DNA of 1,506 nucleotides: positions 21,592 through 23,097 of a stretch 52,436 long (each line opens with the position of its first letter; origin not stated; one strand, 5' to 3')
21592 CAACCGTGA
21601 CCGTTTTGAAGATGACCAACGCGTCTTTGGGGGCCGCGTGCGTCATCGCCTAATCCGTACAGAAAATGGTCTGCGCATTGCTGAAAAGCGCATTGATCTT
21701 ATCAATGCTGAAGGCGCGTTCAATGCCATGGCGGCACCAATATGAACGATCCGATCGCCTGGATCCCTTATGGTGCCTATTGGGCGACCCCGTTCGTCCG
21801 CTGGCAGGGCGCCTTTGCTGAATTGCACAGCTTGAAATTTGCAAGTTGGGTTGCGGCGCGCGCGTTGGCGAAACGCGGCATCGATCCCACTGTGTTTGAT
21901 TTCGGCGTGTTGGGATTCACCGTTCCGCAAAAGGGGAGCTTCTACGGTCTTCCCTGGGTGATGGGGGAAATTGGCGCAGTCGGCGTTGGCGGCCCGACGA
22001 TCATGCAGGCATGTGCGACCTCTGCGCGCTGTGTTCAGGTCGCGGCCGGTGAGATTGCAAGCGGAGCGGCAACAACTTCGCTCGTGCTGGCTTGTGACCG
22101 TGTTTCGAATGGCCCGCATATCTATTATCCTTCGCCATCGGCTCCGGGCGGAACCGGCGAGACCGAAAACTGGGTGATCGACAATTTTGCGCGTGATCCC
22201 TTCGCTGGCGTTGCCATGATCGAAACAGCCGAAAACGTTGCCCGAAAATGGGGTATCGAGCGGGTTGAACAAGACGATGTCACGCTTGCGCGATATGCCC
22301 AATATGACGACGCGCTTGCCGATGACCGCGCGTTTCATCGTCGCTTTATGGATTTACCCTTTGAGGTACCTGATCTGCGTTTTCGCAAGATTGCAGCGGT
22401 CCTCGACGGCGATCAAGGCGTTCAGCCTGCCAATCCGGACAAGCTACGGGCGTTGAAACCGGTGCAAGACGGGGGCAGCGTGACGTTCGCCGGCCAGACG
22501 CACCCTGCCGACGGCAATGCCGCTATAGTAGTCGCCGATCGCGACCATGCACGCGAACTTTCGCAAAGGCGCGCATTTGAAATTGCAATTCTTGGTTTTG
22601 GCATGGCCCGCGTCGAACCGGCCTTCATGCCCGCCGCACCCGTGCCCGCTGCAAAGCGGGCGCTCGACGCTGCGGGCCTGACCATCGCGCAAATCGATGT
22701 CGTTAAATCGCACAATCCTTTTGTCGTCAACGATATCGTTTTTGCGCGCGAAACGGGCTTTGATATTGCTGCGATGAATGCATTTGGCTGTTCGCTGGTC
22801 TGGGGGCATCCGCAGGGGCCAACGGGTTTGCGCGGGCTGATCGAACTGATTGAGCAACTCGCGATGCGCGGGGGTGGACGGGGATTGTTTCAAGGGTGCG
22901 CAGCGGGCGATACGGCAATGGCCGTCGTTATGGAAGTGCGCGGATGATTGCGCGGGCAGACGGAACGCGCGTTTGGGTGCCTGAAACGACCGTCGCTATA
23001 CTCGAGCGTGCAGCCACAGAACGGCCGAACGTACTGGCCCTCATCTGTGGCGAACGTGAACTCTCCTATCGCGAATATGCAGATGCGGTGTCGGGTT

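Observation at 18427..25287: ipf-like cluster: BenA-type Rieske dioxygenase coupled to a thiolase and a CoA ligase, suggesting dioxygenation of an aryl-alkanoyl-CoA with thiolytic side-chain removal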

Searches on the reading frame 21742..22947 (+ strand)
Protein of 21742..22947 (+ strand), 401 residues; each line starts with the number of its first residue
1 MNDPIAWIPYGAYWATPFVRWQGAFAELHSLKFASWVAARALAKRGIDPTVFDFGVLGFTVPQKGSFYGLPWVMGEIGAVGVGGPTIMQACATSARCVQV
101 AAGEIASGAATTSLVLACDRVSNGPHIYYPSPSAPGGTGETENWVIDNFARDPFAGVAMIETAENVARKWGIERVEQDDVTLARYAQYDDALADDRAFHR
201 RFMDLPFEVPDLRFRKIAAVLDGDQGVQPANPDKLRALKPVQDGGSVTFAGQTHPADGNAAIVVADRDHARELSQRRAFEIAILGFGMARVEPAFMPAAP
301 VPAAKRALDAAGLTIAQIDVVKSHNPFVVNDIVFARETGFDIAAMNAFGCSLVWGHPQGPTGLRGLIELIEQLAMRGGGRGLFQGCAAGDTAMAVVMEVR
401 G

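Call 4: search_protein_families(library=pfam, proteins=[window:21742-22947:+], max_evalue=0.001)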
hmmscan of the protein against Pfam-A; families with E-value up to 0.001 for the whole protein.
window:21742-22947:+ (401 aa): 3 families
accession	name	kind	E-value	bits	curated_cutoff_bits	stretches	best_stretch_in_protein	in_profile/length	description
PF02803.24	Thiolase_C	-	2.5e-20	72.8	27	1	283-398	7-122/123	Thiolase, C-terminal domain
PF00108.29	Thiolase_N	-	5.3e-20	72.3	26.4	1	16-267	9-259/260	Thiolase, N-terminal domain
PF22691.2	Thiolase_C_1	-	8.5e-06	26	28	0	297-340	17-60/144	Thiolase C-terminal domain-like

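Call 5: search_protein_families(library=ncbifam, proteins=[window:21742-22947:+], max_evalue=0.001)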
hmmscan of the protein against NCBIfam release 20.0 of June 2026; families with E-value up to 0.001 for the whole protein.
window:21742-22947:+ (401 aa): 38 families (the best 25 are shown)
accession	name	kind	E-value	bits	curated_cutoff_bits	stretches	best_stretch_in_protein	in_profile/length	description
TIGR01930.1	AcCoA-C-Actrans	subfamily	2.1e-51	175.1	240.55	1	16-398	7-385/385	acetyl-CoA C-acyltransferase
NF006552.0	PRK09051.1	subfamily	7.7e-41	140.6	565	1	20-398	18-393/395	beta-ketothiolase BktB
NF004853.0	PRK06205.1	subfamily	5.8e-37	127.7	551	1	16-398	12-401/404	acetyl-CoA C-acetyltransferase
NF042999.1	bketothiol_BktB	equivalog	3.6e-35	122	725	1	20-398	17-392/394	beta-ketothiolase BktB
NF005865.0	PRK07801.1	equivalog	1.3e-34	120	591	1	16-398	12-380/382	acetyl-CoA C-acetyltransferase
NF005889.0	PRK07850.1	equivalog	7e-33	114.2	515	1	16-398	12-385/387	steroid 3-ketoacyl-CoA thiolase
NF005890.0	PRK07851.1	equivalog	1.2e-32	113.4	580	1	153-398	167-403/406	acetyl-CoA C-acetyltransferase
NF004206.0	PRK05656.1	subfamily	8.2e-32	110.7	688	1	20-398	16-391/392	acetyl-CoA C-acetyltransferase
NF006516.0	PRK08963.1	equivalog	1.5e-31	109.6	560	2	154-399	179-435/436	acetyl-CoA C-acyltransferase FadI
TIGR02430.1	pcaF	equivalog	2.2e-30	106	597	1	80-398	78-398/400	3-oxoadipyl-CoA thiolase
NF005152.0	PRK06633.1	equivalog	3.1e-30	105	675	1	81-398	79-390/392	acetyl-CoA C-acetyltransferase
NF006551.0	PRK09050.1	subfamily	2.1e-29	102.8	605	1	80-398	79-399/401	3-oxoadipyl-CoA thiolase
NF006086.0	PRK08235.1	equivalog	3.7e-29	102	526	1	16-399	12-392/393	acetyl-CoA C-acetyltransferase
NF005033.0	PRK06445.1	equivalog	5.3e-28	98.3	511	1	24-398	27-393/395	acetyl-CoA C-acetyltransferase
NF005077.0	PRK06504.1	subfamily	1.9e-26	93.1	590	1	20-398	16-388/390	acetyl-CoA C-acetyltransferase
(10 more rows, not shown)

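Call 13: search_solved_structures(query=window:21742-22947:+, max_evalue=0.00001)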
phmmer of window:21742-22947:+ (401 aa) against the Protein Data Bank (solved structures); distinct sequences matched with E-value up to 0.00001: 89 (the best 60 are shown).
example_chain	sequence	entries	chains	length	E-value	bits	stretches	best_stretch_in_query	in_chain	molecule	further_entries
4dd5_A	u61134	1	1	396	1.1e-36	129.9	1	20-395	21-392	Acetyl-CoA acetyltransferase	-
8jg3_A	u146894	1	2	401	8.5e-34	120.5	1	22-398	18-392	Acetyl-CoA C-acetyltransferase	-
9bwk_A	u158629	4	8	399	3.4e-31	111.9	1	40-398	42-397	Acetyl-CoA acetyltransferase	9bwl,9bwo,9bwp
4n44_A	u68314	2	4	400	4.5e-31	111.5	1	41-398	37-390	Acetyl-CoA acetyltransferase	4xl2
7ldw_A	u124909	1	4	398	1.6e-30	109.7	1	20-398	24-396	Acetyl-CoA acetyltransferase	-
8gqj_A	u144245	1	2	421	2.1e-30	109.3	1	18-396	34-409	Thiolase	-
7ldv_A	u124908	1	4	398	2.3e-30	109.2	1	20-398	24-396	Acetyl-CoA acetyltransferase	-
4wyr_A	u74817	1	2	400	3.7e-30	108.5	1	82-398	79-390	Acetyl-CoA acetyltransferase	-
4n45_A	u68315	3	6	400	9.5e-30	107.1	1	41-398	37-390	Acetyl-CoA acetyltransferase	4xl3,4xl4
7ldu_A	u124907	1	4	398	1.3e-29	106.7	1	20-398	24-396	Acetyl-CoA acetyltransferase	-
7lca_A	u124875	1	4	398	1.6e-28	103.1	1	20-398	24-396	Acetyl-CoA acetyltransferase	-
7ldc_A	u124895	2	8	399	2.3e-28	102.6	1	20-398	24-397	Acetyl-CoA acetyltransferase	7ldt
7lcl_A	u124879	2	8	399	3e-28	102.2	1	20-398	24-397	Acetyl-CoA acetyltransferase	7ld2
2wku_A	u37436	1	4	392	3.6e-28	101.9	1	20-398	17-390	ACETYL-COA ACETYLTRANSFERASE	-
4e1l_A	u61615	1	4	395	7.2e-28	100.9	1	16-397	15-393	Acetoacetyl-CoA thiolase 2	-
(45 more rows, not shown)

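Call 53: search_solved_structures(query=window:21742-22947:+, max_evalue=1e-33, show_alignments=2)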
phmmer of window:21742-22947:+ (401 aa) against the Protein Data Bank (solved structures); distinct sequences matched with E-value up to 1e-33: 2.
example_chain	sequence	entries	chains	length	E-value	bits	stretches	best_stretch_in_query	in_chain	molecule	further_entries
4dd5_A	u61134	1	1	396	1.1e-36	129.9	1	20-395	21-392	Acetyl-CoA acetyltransferase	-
8jg3_A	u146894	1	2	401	8.5e-34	120.5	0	22-398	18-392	Acetyl-CoA C-acetyltransferase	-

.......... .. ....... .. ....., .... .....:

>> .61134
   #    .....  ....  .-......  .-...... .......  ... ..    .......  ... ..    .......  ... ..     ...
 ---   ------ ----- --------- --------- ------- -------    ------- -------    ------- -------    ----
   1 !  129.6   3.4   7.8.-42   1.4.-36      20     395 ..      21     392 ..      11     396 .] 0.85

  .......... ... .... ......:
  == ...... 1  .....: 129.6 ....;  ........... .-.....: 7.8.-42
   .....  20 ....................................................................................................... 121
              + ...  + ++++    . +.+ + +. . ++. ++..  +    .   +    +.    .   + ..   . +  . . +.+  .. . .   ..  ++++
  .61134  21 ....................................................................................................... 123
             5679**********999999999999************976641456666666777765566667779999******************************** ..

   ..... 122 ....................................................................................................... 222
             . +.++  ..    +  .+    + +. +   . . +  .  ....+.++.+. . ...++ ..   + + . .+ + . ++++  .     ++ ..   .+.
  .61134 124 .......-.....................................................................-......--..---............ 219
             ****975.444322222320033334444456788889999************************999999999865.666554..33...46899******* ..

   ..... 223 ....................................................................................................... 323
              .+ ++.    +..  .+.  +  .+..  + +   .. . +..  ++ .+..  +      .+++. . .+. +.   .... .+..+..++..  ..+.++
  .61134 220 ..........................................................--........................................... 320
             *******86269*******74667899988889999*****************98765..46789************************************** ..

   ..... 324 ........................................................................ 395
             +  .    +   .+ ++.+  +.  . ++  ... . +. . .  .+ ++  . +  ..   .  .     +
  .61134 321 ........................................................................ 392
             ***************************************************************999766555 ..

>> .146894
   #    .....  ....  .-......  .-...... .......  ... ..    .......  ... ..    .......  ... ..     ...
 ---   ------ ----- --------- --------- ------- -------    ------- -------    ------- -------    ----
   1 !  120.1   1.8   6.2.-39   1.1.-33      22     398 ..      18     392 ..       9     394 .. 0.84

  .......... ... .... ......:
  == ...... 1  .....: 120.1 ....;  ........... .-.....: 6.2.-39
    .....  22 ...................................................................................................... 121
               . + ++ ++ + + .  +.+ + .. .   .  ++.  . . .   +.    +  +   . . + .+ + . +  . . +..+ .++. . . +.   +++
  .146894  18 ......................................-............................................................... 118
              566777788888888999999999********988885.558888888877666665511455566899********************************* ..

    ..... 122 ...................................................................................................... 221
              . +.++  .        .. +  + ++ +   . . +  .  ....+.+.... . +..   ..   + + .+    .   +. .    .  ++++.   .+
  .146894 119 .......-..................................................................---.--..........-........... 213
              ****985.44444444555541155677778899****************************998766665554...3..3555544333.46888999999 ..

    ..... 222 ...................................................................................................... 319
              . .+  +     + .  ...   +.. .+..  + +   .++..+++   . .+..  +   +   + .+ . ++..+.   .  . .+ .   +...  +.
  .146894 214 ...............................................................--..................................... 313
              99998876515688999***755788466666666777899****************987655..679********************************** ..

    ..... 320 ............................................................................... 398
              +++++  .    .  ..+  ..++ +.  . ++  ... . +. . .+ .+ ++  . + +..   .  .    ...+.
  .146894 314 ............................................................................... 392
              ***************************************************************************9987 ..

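Call 75: search_dna_similar(query=window:21742-22947:+, collection=plasmids, mode=protein, max_rows=25, max_evalue=1e-30)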
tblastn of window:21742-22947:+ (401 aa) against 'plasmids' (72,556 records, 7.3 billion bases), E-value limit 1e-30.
Records with a match: 1; places in all: 1; records where one place covers at least 80% of the query: 1.
Best place of each record, by identity: <60% 1.
By first word of the organism name: Pseudonocardia 1.
By predicted mobility (MOB-suite, as given by PLSDB): mobilizable 1.
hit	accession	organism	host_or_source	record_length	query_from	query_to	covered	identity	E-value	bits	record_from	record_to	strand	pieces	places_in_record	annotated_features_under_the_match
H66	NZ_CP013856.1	Pseudonocardia sp. HH130630-07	Apsterostigma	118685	1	399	100%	44.6%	4e-80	275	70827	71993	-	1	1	thiolase family protein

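Call 76: get_annotated_region(hit=H66, flank=12000)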
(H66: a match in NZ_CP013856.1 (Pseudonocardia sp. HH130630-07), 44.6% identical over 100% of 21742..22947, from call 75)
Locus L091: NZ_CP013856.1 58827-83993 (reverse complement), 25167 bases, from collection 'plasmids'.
description: Pseudonocardia sp. HH130630-07 plasmid pLS2-2, complete sequence
organism: Pseudonocardia sp. HH130630-07 (NCBI taxid 1690815)
taxonomy: Bacteria; Actinomycetota; Actinomycetes; Pseudonocardiales; Pseudonocardiaceae; Pseudonocardia; Pseudonocardia sp. HH130630-07
host: -; source: Apsterostigma; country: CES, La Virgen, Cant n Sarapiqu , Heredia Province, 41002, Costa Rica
typing (MOB-suite, as given by PLSDB): mobilizable; relaxase MOBF
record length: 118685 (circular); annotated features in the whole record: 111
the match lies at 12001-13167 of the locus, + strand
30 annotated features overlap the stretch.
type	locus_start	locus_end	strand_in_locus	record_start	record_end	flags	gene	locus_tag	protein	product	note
CDS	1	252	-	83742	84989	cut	-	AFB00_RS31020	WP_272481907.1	IS1380 family transposase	-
CDS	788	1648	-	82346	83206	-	-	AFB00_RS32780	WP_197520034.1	BTAD domain-containing putative transcriptional regulator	-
CDS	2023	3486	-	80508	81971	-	-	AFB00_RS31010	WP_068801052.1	MFS transporter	-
CDS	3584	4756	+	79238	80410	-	-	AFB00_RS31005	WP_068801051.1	cytochrome P450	-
CDS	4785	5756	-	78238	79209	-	-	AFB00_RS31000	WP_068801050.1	acyltransferase domain-containing protein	-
CDS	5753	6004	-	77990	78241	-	-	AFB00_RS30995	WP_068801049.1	acyl carrier protein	-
CDS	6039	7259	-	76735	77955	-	-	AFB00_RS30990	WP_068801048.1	beta-ketoacyl synthase N-terminal-like domain-containing protein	-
CDS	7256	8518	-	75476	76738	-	-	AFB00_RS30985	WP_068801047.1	beta-ketoacyl-[acyl-carrier-protein] synthase family protein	GO:0006633 - fatty acid biosynthetic process [Evidence IEA]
CDS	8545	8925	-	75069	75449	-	-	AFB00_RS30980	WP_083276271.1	nuclear transport factor 2 family protein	-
CDS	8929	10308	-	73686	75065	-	-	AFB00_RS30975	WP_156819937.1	FAD-binding oxidoreductase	-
CDS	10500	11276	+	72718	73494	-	fabG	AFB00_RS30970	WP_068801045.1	3-oxoacyl-ACP reductase FabG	-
CDS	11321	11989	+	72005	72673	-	-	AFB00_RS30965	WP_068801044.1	class I SAM-dependent methyltransferase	-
CDS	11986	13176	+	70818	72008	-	-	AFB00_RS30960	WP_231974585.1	thiolase family protein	GO:0006635 - fatty acid beta-oxidation [Evidence IEA]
CDS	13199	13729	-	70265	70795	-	-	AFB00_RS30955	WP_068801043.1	DUF1992 domain-containing protein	-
CDS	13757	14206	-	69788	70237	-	-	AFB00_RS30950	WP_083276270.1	nuclear transport factor 2 family protein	-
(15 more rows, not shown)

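Call 81: find_homologous_proteins(query=window:21742-22947:+, max_evalue=1e-40)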
Query window:21742-22947:+ (401 aa): 7956 proteins with E <= 1e-40 among 8000 candidates; the best 120 are listed.
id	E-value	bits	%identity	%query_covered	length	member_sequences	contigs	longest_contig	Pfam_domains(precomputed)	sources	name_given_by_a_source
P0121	9.5e-270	912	100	100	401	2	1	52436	PF02803.25,PF00108.30,PF22691.3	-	-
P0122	5.3e-230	782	84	100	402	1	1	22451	PF02803.25,PF00108.30,PF22691.3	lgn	-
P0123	1.2e-221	754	82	99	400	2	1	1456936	PF02803.25,PF00108.30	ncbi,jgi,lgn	jgi:acetyl-CoA acetyltransferase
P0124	8.5e-218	741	80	99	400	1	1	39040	PF02803.25,PF00108.30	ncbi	-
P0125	3.5e-217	739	79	99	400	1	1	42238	PF02803.25,PF00108.30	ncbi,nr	ncbi:MAG: thiolase family protein [Sphingomonadaceae bacterium]|nr:thiolase family protein [Sphingom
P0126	3.1e-216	736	80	99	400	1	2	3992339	PF02803.25,PF00108.30,PF22691.3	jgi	jgi:acetyl-CoA acetyltransferase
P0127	2.7e-215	733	78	99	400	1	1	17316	PF02803.25,PF00108.30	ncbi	-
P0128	1.7e-214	730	80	99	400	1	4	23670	PF02803.25,PF00108.30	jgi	jgi:acetyl-CoA acetyltransferase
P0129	3.6e-214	729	78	100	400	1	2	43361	PF02803.25,PF00108.30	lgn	-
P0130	1.5e-213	727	79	100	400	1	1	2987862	PF02803.25,PF00108.30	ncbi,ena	-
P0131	2.2e-213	727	78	99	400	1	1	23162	PF02803.25,PF00108.30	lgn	-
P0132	3.8e-213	726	80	99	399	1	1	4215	PF02803.25,PF00108.30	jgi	jgi:acetyl-CoA acetyltransferase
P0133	7.7e-213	725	79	99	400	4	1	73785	PF02803.25,PF00108.30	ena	-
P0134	8.5e-213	725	79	99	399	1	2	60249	PF02803.25,PF00108.30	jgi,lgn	jgi:acetyl-CoA acetyltransferase family protein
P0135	6.9e-212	722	79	99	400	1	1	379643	PF02803.25,PF00108.30,PF22691.3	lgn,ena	-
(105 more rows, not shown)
